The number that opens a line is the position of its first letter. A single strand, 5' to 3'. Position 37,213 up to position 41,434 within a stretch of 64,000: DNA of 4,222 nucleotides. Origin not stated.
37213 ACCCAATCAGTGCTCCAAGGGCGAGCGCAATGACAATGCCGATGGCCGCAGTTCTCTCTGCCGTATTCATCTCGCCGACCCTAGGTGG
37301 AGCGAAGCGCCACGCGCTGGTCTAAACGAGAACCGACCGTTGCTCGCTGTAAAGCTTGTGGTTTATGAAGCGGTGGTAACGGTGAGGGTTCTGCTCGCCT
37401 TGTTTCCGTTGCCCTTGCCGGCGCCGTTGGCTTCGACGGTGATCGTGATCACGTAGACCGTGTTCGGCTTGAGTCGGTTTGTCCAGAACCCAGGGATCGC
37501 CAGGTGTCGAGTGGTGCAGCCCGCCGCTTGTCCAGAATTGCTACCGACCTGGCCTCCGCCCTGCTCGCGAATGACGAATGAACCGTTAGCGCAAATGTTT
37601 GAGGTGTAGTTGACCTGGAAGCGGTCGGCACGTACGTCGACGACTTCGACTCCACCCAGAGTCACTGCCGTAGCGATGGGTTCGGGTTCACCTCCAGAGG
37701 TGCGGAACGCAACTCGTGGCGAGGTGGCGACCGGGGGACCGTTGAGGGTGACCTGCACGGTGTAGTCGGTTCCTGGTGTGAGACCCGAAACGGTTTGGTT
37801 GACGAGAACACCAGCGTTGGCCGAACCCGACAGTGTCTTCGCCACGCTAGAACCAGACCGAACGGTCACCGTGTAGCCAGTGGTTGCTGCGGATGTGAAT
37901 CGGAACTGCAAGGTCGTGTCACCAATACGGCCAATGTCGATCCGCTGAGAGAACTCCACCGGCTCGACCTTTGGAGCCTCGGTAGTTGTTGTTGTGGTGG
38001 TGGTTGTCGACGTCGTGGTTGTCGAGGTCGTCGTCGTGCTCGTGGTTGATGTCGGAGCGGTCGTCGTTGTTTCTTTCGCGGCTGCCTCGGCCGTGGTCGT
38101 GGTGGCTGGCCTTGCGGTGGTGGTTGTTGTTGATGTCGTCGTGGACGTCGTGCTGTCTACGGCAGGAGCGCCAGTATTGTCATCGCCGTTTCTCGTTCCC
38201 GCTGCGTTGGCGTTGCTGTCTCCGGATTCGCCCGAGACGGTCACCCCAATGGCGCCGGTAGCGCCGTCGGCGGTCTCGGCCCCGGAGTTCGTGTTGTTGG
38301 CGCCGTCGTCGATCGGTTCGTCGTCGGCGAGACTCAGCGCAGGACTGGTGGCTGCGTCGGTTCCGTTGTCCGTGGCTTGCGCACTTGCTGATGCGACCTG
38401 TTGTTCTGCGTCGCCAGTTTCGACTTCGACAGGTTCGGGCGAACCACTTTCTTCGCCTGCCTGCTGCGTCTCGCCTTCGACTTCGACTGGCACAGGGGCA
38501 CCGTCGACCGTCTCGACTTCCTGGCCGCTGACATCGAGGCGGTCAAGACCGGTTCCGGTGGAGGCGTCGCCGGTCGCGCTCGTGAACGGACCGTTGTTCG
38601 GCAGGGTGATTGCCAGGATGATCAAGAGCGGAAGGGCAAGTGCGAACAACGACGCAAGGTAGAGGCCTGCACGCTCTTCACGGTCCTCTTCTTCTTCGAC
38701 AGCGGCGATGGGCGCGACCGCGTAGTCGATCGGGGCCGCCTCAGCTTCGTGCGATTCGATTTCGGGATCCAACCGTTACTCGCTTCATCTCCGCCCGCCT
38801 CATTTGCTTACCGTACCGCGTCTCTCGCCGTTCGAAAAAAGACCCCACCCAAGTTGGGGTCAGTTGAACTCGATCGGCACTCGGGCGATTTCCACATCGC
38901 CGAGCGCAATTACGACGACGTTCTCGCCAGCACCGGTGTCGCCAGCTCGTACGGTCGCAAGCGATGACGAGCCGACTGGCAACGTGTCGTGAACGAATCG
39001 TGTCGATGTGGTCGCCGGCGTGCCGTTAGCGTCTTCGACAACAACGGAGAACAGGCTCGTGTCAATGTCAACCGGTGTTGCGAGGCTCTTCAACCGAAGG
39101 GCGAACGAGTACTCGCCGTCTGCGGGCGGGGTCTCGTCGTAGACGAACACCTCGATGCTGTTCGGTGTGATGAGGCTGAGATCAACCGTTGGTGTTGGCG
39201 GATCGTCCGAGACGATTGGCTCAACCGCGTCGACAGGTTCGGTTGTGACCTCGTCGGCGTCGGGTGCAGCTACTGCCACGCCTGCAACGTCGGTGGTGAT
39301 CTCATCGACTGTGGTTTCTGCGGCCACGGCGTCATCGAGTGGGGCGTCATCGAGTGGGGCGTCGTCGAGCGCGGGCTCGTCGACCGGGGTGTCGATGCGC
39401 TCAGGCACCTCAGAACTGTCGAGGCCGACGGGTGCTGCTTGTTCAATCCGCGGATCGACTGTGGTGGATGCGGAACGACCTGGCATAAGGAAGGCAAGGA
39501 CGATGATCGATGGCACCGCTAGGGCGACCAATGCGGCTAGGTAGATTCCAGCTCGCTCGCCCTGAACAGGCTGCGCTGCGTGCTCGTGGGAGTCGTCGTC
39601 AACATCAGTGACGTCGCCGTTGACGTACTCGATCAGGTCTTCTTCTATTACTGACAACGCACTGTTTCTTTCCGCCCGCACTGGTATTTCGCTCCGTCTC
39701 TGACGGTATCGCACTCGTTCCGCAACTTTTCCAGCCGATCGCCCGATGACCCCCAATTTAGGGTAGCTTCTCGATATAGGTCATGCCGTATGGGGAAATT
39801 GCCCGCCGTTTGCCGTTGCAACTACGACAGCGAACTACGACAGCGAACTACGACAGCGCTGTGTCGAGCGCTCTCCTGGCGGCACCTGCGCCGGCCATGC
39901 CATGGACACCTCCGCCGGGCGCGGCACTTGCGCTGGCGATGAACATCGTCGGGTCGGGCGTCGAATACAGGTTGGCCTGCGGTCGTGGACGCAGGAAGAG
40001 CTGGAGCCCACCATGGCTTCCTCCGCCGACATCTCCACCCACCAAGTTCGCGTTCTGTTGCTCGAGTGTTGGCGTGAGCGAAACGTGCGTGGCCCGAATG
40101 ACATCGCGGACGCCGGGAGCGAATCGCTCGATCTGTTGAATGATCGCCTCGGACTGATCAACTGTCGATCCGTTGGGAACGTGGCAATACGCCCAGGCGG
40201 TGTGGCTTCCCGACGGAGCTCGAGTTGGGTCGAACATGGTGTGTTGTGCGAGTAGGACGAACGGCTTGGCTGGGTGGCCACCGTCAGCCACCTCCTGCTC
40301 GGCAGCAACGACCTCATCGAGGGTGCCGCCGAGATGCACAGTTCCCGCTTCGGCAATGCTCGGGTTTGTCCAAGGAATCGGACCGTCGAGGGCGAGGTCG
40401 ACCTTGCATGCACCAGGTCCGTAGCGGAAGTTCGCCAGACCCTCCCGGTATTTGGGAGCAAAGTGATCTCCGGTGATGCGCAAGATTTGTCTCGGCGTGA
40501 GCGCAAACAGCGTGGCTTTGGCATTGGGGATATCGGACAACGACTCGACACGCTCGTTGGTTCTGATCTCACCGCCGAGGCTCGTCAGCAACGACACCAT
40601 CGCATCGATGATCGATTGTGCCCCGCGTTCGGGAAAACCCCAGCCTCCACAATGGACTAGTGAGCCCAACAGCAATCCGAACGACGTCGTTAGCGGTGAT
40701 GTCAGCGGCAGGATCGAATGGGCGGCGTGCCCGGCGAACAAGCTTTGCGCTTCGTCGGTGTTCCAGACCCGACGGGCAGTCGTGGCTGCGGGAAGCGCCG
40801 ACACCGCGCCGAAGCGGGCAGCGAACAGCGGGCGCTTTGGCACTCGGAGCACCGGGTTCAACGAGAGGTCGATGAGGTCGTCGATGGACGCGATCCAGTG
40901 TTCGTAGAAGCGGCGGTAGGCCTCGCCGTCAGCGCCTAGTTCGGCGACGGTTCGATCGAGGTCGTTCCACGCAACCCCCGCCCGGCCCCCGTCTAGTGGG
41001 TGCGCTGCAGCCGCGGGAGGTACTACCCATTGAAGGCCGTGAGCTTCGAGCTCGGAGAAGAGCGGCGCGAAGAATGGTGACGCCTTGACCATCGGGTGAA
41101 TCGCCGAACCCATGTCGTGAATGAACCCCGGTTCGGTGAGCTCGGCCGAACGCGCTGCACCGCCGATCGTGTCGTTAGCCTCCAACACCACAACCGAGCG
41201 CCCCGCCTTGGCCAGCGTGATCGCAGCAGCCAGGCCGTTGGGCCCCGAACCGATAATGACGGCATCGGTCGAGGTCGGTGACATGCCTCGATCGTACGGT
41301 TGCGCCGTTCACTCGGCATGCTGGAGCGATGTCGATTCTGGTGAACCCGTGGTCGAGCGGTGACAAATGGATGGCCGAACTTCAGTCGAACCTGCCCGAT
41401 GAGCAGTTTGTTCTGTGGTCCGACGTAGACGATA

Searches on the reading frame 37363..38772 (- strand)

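Call 48: search_protein_families(library=pfam, proteins=[window:37363-38772:-], max_evalue=0.0001)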
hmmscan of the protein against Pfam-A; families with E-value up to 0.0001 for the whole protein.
window:37363-38772:- (469 aa): 1 family
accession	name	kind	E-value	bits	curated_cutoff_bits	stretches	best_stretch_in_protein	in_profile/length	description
PF00041.27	fn3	-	2.8e-06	27.9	25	1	282-342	10-67/84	Fibronectin type III domain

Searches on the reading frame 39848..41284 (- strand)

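Call 48: search_protein_families(library=pfam, proteins=[window:39848-41284:-], max_evalue=0.0001)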
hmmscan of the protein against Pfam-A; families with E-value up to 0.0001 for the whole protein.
window:39848-41284:- (478 aa): 9 families
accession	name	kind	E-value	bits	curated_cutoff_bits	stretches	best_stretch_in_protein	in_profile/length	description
PF01593.30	Amino_oxidase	-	2e-15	57.5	19.8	1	17-274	3-249/443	Flavin containing amine oxidoreductase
PF13450.12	NAD_binding_8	-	2.7e-13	50.4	21.9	1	10-70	1-59/68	NAD(P)-binding Rossmann-like domain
PF01266.30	DAO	-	3.3e-12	47.1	27.9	1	7-252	1-178/353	FAD dependent oxidoreductase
PF12831.13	FAD_oxidored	-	2.8e-08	33.9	27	1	7-47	1-41/416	FAD dependent oxidoreductase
PF03486.20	HI0933_like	-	3.5e-08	33.7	50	1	7-41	2-36/244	HI0933-like protein Rossmann domain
PF00890.30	FAD_binding_2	-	1.5e-06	28.1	20.4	1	7-47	1-41/414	FAD binding domain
PF01494.25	FAD_binding_3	-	2.1e-05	24.4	22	1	6-45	2-41/349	FAD binding domain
PF01946.23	Thi4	-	2.6e-05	24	26.2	1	5-44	17-57/235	Thi4 family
PF07992.20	Pyr_redox_2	-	6.8e-05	22.9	26.1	0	7-40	2-35/291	Pyridine nucleotide-disulphide oxidoreductase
